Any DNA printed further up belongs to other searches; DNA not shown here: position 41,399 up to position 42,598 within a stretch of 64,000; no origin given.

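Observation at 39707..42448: Operon of three tandem QueG/reductive-dehalogenase-like Fe-S paralogues that fits neither known role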

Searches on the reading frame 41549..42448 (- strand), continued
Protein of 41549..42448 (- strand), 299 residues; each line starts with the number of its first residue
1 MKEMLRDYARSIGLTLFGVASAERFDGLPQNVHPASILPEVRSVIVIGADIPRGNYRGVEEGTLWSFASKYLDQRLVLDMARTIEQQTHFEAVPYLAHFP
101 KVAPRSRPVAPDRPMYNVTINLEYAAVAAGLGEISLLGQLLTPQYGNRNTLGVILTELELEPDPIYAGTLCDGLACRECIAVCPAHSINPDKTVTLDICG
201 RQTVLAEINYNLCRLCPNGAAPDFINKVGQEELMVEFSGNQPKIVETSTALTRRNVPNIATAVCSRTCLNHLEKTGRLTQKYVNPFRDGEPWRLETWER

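Call 49: search_protein_families(library=pfam, alignment_id=A3, max_evalue=0.00001)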
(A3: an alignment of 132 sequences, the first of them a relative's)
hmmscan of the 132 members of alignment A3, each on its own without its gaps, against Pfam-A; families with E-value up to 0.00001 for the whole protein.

A. member 1, L004:236-1816:- (526 aa): 2 families
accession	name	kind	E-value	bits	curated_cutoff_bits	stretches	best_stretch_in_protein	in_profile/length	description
PF13306.12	LRR_5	-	2.5e-08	34.3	27.7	1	386-436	16-65/127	BspA type Leucine rich repeat region (6 copies)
PF01841.26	Transglut_core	-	4.2e-07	30.7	23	1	197-288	10-108/108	Transglutaminase-like superfamily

B. families by the number of members that match (of 132 scanned): 103 families (the first 25 are shown)
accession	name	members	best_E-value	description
PF12833.13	HTH_18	23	4.1e-26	Helix-turn-helix domain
PF00165.29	HTH_AraC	23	6.8e-22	Bacterial regulatory helix-turn-helix proteins, AraC family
PF09339.16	HTH_IclR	12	1.6e-18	IclR helix-turn-helix domain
PF01614.24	IclR_C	11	9.2e-31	Bacterial transcriptional regulator IclR C-terminal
PF02311.25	AraC_binding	5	1.1e-16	AraC-like ligand binding domain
PF01408.29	GFO_IDH_MocA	3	2.2e-31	Oxidoreductase family, NAD-binding Rossmann fold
PF22725.1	GFO_IDH_MocA_C3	3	1.4e-24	GFO/IDH/MocA C-terminal domain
PF02894.22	GFO_IDH_MocA_C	3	1.7e-15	Oxidoreductase family, C-terminal alpha/beta domain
PF12802.13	MarR_2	3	5.4e-10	MarR family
PF07883.17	Cupin_2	3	1.7e-08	Cupin domain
PF00425.24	Chorismate_bind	2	9.6e-92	chorismate binding enzyme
PF13385.13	Laminin_G_3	2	1.6e-39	Concanavalin A-like lectin/glucanases superfamily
PF04715.19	Anth_synt_I_N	2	9.4e-30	Anthranilate synthase component I, N terminal region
PF00728.28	Glyco_hydro_20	2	1.1e-15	Glycosyl hydrolase family 20, catalytic domain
PF02811.25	PHP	2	1.4e-14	PHP domain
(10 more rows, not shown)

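Call 51: search_protein_families(library=ncbifam, proteins=[P0121, P0122, L049:7086-7979:+, L049:7986-8834:+, L049:8855-9982:+], max_evalue=0.01)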
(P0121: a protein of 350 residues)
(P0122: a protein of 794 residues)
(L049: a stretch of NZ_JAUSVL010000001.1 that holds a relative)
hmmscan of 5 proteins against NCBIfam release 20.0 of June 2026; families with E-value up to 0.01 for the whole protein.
P0121 (350 aa): 3 families
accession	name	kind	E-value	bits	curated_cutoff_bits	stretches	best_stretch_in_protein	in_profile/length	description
TIGR02486.1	RDH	subfamily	6.4e-13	49.2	160.35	1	143-211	156-228/314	reductive dehalogenase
TIGR00276.1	TIGR00276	equivalog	3.5e-09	36.1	200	1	147-211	140-202/337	tRNA epoxyqueuosine(34) reductase QueG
TIGR03224.1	benzo_boxA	equivalog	0.002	17.1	459.2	1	189-214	40-65/411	benzoyl-CoA 2,3-epoxidase subunit BoxA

P0122 (794 aa): 18 families
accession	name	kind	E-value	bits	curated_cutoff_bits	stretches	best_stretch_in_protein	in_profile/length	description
TIGR02486.1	RDH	subfamily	1.4e-35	123.7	160.35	3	570-703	113-232/314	reductive dehalogenase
TIGR00276.1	TIGR00276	equivalog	4.9e-21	75.1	200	2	32-195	50-200/337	tRNA epoxyqueuosine(34) reductase QueG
NF045874.1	Vhu_polyferre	exception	6.8e-06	25.1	600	0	677-715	31-69/381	F420-non-reducing hydrogenase associated-polyferredoxin VhuB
NF038196.1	ferrodoxin_EFR1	subfamily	5.2e-05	23.4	75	0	176-192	214-230/242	EFR1 family ferrodoxin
NF005745.0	PRK07569.1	equivalog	7.9e-05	22.1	333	0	672-698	186-212/238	bidirectional hydrogenase complex protein HoxU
TIGR02700.1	flavo_MJ0208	hypoth_equivalog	0.00023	20.5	251.35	0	676-716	148-188/234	dihydromethanopterin reductase (acceptor)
NF033719.1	ind_deCO2_activ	equivalog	0.00024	20.5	425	0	665-724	40-93/302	indoleacetate decarboxylase activase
TIGR02060.1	aprB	equivalog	0.00049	20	135.65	0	172-192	43-63/132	adenylyl-sulfate reductase subunit beta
NF043039.1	HgcAB_like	equivalog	0.00069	19.3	285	0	174-196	300-322/350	HgcAB-like fusion protein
TIGR04041.1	activase_YjjW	hypoth_equivalog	0.0008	18.9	250.2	0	676-698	41-63/276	YjjW family glycine radical enzyme activase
NF006076.0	PRK08222.1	equivalog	0.0015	18.3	270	0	678-713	75-110/181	hydrogenase 4 subunit H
NF009053.0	PRK12387.1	subfamily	0.0017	18.2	204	0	675-713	37-75/180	formate hydrogenlyase complex iron-sulfur subunit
NF005504.0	PRK07118.1-3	equivalog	0.0039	16.6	437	0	672-698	244-270/293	Fe-S cluster domain-containing protein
NF040763.1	FeFe_hydrog_A6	exception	0.0046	15.4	765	0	676-699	188-211/571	NADH-dependent [FeFe] hydrogenase, group A6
NF003475.0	PRK05113.1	equivalog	0.0074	16.2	203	0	677-698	114-135/190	electron transport complex subunit RsxB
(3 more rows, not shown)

L049:7086-7979:+ (298 aa): 10 families
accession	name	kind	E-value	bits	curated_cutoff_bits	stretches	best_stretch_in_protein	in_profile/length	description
TIGR00276.1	TIGR00276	equivalog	5.8e-12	45.3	200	1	146-218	129-200/337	tRNA epoxyqueuosine(34) reductase QueG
TIGR02486.1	RDH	subfamily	4.2e-09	36.7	160.35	1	153-227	156-237/314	reductive dehalogenase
NF033683.1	di_4Fe-4S_YfhL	equivalog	0.00032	20.9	86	1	197-235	7-44/80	YfhL family 4Fe-4S dicluster ferredoxin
NF045874.1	Vhu_polyferre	exception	0.00085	18.2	600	1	196-271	6-83/381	F420-non-reducing hydrogenase associated-polyferredoxin VhuB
TIGR02179.1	PorD_KorD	subfamily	0.003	17.6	60.05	1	192-234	20-65/78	2-oxoacid:acceptor oxidoreductase, delta subunit, pyruvate/2-ketoisovalerate family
NF045763.1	PhenlGlyoxDHPadF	equivalog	0.0034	17.6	150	1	190-232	24-65/78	NADH-dependent phenylglyoxylate dehydrogenase subunit delta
NF040864.1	HgcB_ferredoxin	equivalog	0.0042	16.9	99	1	194-217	41-64/93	mercury methylation ferredoxin HgcB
NF040684.1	PorD_Arch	equivalog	0.006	16.7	120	0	192-234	27-72/85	pyruvate synthase subunit PorD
NF009053.0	PRK12387.1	subfamily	0.0093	15.7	204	1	187-217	28-58/180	formate hydrogenlyase complex iron-sulfur subunit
TIGR04270.1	Rama_corrin_act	subfamily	0.0097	14.3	500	0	195-230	476-511/534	methylamine methyltransferase corrinoid protein reductive activase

L049:7986-8834:+ (283 aa): 6 families
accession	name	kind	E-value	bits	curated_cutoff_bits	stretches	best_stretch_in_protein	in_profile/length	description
TIGR02486.1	RDH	subfamily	2.8e-14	53.7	160.35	1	134-205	156-232/314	reductive dehalogenase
TIGR00276.1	TIGR00276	equivalog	3.4e-10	39.5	200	1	132-197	134-198/337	tRNA epoxyqueuosine(34) reductase QueG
NF045874.1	Vhu_polyferre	exception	0.00042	19.2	600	1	175-205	326-356/381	F420-non-reducing hydrogenase associated-polyferredoxin VhuB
TIGR04041.1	activase_YjjW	hypoth_equivalog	0.0032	16.9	250.2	1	155-200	15-63/276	YjjW family glycine radical enzyme activase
NF009051.0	PRK12385.1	equivalog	0.0042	16.5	333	1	169-260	140-226/244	succinate dehydrogenase/fumarate reductase iron-sulfur subunit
NF045490.1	FdxA_Protbact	equivalog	0.0057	16.9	135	0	176-202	36-62/104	ferredoxin FdxA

L049:8855-9982:+ (376 aa): 2 families
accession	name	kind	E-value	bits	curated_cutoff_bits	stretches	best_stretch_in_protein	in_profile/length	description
TIGR02486.1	RDH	subfamily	8.6e-13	48.8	160.35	1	143-217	156-234/314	reductive dehalogenase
TIGR00276.1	TIGR00276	equivalog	2.5e-07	30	200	1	145-206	138-197/337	tRNA epoxyqueuosine(34) reductase QueG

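Call 61: predict_structure(alignment_id=A4)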
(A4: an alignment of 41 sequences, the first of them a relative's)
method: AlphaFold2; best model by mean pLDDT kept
length: 760 residues; sequences in the alignment: 41
mean_pLDDT: 92.3   pTM: 0.94
mean pLDDT of the five models: 92.3, 91.8, 91.7, 91.7, 90.3
residues with pLDDT >= 90: 629; 70-90: 85; 50-70: 39; < 50: 7
segments of 3 or more residues with pLDDT < 50: 755-760
pLDDT, mean of each block of 10 residues (from residue 1): 96 98 98 96 98 97 92 94 98 97 93 90 91 98 97 97 99 98 95 93 97 95 92 93 92 90 96 91 75 78 96 96 90 95 95 94 97 98 95 86 93 86 95 94 65 80 97 98 94 94 98 96 95 97 97 94 94 91 98 97 95 97 97 95 96 97 96 94 93 91 91 80 65 70 94 53
secondary structure, 60 per line:
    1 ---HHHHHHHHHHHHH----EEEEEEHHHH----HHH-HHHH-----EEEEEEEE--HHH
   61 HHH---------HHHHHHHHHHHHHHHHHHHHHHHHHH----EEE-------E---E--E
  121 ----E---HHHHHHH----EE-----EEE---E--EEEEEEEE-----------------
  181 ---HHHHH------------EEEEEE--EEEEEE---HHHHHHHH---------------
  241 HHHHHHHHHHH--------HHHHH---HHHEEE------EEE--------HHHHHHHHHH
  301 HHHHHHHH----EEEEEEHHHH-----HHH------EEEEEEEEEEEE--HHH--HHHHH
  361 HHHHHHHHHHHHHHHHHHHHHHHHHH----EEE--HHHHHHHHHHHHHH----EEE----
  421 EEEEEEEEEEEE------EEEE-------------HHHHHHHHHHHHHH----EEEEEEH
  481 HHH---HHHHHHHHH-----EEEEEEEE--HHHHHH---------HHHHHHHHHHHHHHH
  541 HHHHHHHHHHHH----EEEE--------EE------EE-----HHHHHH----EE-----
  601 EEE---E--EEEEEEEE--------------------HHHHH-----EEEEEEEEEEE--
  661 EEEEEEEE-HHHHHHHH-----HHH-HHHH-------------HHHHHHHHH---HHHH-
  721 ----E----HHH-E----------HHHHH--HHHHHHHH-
elements in order (helices of 4 or more, strands of 3 or more residues): H4-16 E21-26 H27-30 H39-42 E48-55 H58-63 H73-98 E103-105 H129-135 E147-149 E156-163 H184-188 E201-206 E209-214 H218-225 H241-251 H260-264 E271-273 E280-282 H291-308 E313-318 H319-322 E337-348 H356-386 E391-393 H396-409 E414-416 E421-432 E439-442 H456-469 E474-479 H480-483 H487-495 E501-508 H511-516 H526-552 E557-560 H584-589 E601-603 E610-617 H638-642 E648-658 E661-668 H670-677 H687-690 H704-712 H716-719 H745-749 H752-759

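Call 63: fold_search(model_id=the predicted structure, library=pdb)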
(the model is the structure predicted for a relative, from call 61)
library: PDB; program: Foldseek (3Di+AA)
matches with E <= 10: 228; with E <= 0.001: 46
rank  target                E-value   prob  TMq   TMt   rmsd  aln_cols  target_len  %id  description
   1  4ras_A                3.9e-14  1.00  0.28  0.30  22.8       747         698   14  Reductive dehalogenase structure suggests a mechanism for B12-dependent dehalogenation (released 2014-10-15)
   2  6zxx_A                6.4e-14  1.00  0.27  0.29  25.8       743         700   15  Catabolic reductive dehalogenase NpRdhA, N-terminally tagged. (released 2020-09-16)
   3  4ras_C                1.5e-13  1.00  0.28  0.30  24.2       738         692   14  Reductive dehalogenase structure suggests a mechanism for B12-dependent dehalogenation (released 2014-10-15)
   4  6zxu_B                1.5e-13  1.00  0.28  0.30  24.9       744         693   14  Catabolic reductive dehalogenase NpRdhA, N-terminally tagged. (released 2020-09-16)
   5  6zxx_C                2.4e-13  1.00  0.27  0.30  24.4       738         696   14  Catabolic reductive dehalogenase NpRdhA, N-terminally tagged. (released 2020-09-16)
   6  6zxu_A                2.6e-13  1.00  0.27  0.29  24.9       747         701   14  Catabolic reductive dehalogenase NpRdhA, N-terminally tagged. (released 2020-09-16)
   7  6zxx_B                2.8e-13  1.00  0.28  0.30  24.4       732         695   14  Catabolic reductive dehalogenase NpRdhA, N-terminally tagged. (released 2020-09-16)
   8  4ras_B                2.8e-13  1.00  0.27  0.30  24.4       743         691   14  Reductive dehalogenase structure suggests a mechanism for B12-dependent dehalogenation (released 2014-10-15)
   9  6zy0_B                3.1e-13  1.00  0.27  0.30  25.5       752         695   14  Catabolic reductive dehalogenase NpRdhA, N-terminally tagged, K488Q variant (released 2020-09-16)
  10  6zxu_C                3.9e-13  1.00  0.28  0.30  24.7       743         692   13  Catabolic reductive dehalogenase NpRdhA, N-terminally tagged. (released 2020-09-16)
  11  6zy0_A                8.4e-13  1.00  0.27  0.29  24.7       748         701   14  Catabolic reductive dehalogenase NpRdhA, N-terminally tagged, K488Q variant (released 2020-09-16)
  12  6zy1_B                8.9e-13  1.00  0.28  0.30  25.6       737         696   15  Catabolic reductive dehalogenase NpRdhA, N-terminally tagged in complex with 3-bromo-4-hydroxybenzoic acid (released 2020-09-16)
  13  6zy1_C                1.2e-12  1.00  0.27  0.30  26.0       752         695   15  Catabolic reductive dehalogenase NpRdhA, N-terminally tagged in complex with 3-bromo-4-hydroxybenzoic acid (released 2020-09-16)
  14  6zy0_C                3.0e-12  1.00  0.27  0.29  24.9       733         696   14  Catabolic reductive dehalogenase NpRdhA, N-terminally tagged, K488Q variant (released 2020-09-16)
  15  4ur3_C                3.1e-10  1.00  0.23  0.38  14.2       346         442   20  Crystal structure of the PCE reductive dehalogenase from S. multivorans P2(1) crystal form (released 2014-10-15)
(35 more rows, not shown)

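Call 65: search_protein_families(library=pfam, proteins=[L009:1702-5292:+, L009:7216-8631:+, L009:8618-9238:+, L032:6258-7850:+, L032:2572-3804:+, L032:10145-11350:+, L032:13987-15324:+, L004:4969-6522:+, L004:7002-8456:+, L031:10313-12712:+], max_evalue=0.0001)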
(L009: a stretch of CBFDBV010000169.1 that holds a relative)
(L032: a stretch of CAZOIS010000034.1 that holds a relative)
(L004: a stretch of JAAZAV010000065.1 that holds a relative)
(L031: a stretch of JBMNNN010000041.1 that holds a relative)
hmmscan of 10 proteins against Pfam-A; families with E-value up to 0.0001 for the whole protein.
L009:1702-5292:+ (1197 aa): 0 families

L009:7216-8631:+ (472 aa): 2 families
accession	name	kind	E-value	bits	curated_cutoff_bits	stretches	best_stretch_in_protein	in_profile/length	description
PF00425.24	Chorismate_bind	-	9.6e-92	307.6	27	1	197-458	2-257/257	chorismate binding enzyme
PF04715.19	Anth_synt_I_N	-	9.8e-30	104.1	23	1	12-145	5-139/140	Anthranilate synthase component I, N terminal region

L009:8618-9238:+ (207 aa): 2 families
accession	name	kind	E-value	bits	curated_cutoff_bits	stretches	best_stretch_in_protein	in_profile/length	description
PF00117.34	GATase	-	1.8e-59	201.1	22.8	1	16-201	1-187/190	Glutamine amidotransferase class-I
PF07722.19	Peptidase_C26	-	1.7e-10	41.5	20.5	1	83-186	103-219/219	Peptidase C26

L032:6258-7850:+ (531 aa): 2 families
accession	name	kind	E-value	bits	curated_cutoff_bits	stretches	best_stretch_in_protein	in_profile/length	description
PF00728.28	Glyco_hydro_20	-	9.2e-09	35.5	22.3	1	236-379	78-232/348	Glycosyl hydrolase family 20, catalytic domain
PF02838.20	Glyco_hydro_20b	-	2e-08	35.4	26.1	1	53-174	3-124/124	Glycosyl hydrolase family 20, domain 2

L032:2572-3804:+ (411 aa): 1 family
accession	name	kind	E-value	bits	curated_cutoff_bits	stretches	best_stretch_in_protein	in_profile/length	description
PF07690.21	MFS_1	-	6.9e-50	170.3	33.4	1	17-366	1-347/347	Major Facilitator Superfamily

L032:10145-11350:+ (402 aa): 0 families

L032:13987-15324:+ (446 aa): 2 families
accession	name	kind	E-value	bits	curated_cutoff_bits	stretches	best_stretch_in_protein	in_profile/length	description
PF04413.22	Glycos_transf_N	-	8.4e-62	208.3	23.9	1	40-223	2-179/179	3-Deoxy-D-manno-octulosonic-acid transferase (kdotransferase)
PF00534.26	Glycos_transf_1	-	3.6e-05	23.8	26.4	1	333-422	83-169/172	Glycosyl transferases group 1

L004:4969-6522:+ (518 aa): 1 family
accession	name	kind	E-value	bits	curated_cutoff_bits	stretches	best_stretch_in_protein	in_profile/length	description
PF01547.30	SBP_bac_1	-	6.6e-07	30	26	1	142-274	31-148/307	Bacterial extracellular solute-binding protein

L004:7002-8456:+ (485 aa): 3 families
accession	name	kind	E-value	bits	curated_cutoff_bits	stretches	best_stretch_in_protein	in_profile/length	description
PF08245.18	Mur_ligase_M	-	5.6e-31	108.5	24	1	128-314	1-199/200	Mur ligase middle domain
PF02875.26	Mur_ligase_C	-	1.6e-11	45.6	28.4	1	336-461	1-126/127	Mur ligase, glutamate ligase domain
PF21799.2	MurD-like_N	-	1.5e-06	28.8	27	1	23-110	2-86/88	Mur ligase MurD-like, N-terminal domain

L031:10313-12712:+ (800 aa): 5 families
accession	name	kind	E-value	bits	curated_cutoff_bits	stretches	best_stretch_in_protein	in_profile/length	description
PF00483.29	NTP_transferase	-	5.5e-52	177.2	21.2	1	9-237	2-242/245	Nucleotidyl transferase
PF25084.1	LbH_EIF2B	-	1.2e-17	64.2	54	1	255-357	4-105/105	EIF2B subunit epsilon LbH domain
PF00132.30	Hexapep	-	4.8e-13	48.6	27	2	273-306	2-35/36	Bacterial transferase hexapeptide (six repeats)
PF12804.13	NTP_transf_3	-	1.9e-07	31.9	27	1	9-118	1-102/160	MobA-like NTP transferase domain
PF24894.1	Hexapep_GlmU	-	9.2e-05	23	23.3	0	291-346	19-78/104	GlmU-like, C-terminal hexapeptide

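Call 68: list_cluster_members(proteins=[window:41549-42448:-, window:40521-41534:-, window:39707-40531:-])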
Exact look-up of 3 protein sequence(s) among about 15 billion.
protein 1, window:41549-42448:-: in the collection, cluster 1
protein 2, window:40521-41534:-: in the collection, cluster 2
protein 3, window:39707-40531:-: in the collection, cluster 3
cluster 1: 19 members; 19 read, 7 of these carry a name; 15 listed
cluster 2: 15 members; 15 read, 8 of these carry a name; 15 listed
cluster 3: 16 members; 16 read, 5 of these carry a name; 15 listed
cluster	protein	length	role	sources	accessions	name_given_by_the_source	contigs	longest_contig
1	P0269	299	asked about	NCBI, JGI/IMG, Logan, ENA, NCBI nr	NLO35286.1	MAG: hypothetical protein GX112_02885 [Clostridiaceae bacterium] | ferredoxin | hypothetical protein [Clostridiaceae bacterium]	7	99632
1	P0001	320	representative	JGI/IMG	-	ferredoxin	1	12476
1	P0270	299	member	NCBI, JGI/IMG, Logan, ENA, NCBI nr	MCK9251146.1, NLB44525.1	MAG: hypothetical protein GX821_05095 [Clostridiaceae bacterium] | hypothetical protein [Clostridiales bacterium]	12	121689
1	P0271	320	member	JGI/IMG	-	ferredoxin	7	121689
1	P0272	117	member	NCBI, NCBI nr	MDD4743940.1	MAG: hypothetical protein PHN53_05015, partial [Eubacteriales bacterium] | hypothetical protein [Eubacteriales bacterium]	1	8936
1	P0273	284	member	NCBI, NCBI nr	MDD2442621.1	MAG: hypothetical protein PHG76_10965, partial [Eubacteriales bacterium] | hypothetical protein [Eubacteriales bacterium]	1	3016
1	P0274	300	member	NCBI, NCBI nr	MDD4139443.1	MAG: hypothetical protein PHX81_04435, partial [Eubacteriales bacterium] | hypothetical protein [Eubacteriales bacterium]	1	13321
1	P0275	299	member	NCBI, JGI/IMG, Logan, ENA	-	-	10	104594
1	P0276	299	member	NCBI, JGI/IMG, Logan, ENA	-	-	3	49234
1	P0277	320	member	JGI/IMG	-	-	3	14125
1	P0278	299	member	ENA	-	-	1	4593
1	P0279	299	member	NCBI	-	-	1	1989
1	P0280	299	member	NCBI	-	-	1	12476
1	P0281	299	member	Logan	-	-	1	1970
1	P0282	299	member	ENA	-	-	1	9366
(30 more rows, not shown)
